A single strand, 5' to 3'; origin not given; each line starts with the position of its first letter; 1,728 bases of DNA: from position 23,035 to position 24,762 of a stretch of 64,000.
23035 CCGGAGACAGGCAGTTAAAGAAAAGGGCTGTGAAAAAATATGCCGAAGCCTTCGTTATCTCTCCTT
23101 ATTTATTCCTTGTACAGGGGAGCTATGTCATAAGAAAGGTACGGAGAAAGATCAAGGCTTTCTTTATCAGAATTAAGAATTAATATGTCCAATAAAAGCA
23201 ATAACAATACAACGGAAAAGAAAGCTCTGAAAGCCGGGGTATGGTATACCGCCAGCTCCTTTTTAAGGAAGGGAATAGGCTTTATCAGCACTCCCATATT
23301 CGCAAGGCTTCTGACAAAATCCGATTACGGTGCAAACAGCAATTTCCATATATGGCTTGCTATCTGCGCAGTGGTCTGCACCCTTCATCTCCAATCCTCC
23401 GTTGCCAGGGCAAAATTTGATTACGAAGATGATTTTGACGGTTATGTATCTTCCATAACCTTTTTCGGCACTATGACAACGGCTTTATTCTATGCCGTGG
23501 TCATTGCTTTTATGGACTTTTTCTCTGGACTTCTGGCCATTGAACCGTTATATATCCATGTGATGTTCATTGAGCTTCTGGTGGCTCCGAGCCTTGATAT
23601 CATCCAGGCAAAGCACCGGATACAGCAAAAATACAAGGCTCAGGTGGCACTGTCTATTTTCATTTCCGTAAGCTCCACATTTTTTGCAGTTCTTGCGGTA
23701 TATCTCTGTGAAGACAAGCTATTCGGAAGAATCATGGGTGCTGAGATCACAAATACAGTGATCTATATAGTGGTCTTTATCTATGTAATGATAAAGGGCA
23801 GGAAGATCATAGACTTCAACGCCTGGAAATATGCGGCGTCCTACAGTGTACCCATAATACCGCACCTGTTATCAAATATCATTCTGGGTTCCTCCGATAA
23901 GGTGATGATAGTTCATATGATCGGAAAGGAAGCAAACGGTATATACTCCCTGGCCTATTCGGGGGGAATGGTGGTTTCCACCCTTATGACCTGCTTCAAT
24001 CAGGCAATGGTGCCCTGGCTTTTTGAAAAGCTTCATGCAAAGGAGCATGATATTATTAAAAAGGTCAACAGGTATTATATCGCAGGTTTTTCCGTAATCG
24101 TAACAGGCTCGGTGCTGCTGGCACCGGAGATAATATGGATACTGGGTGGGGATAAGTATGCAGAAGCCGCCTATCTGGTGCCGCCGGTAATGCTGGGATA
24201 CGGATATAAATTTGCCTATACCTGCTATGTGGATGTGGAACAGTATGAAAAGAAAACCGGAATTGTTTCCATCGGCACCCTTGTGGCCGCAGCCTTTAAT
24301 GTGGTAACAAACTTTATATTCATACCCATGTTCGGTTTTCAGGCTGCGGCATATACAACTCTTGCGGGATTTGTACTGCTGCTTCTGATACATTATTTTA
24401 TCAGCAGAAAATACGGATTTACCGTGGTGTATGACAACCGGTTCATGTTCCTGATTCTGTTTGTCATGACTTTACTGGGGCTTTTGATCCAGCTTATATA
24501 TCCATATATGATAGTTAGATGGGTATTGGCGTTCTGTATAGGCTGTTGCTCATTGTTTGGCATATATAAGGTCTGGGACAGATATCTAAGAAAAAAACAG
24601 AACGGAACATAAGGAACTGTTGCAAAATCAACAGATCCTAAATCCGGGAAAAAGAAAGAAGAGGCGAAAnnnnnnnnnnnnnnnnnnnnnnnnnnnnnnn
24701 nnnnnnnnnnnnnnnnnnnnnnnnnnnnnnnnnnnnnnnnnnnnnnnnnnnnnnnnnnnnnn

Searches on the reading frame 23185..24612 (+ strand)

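Call 11: search_protein_families(library=pfam, proteins=[window:23185-24612:+], max_evalue=0.001)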
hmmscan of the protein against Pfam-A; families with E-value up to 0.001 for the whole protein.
window:23185-24612:+ (475 aa): 2 families
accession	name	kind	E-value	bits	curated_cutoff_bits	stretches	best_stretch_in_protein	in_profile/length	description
PF01943.22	Polysacc_synt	-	4e-19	69.5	28.2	1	16-281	3-272/274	Polysaccharide biosynthesis protein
PF13440.11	Polysacc_synt_3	-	2.1e-14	53.9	23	1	38-328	1-291/293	Polysaccharide biosynthesis protein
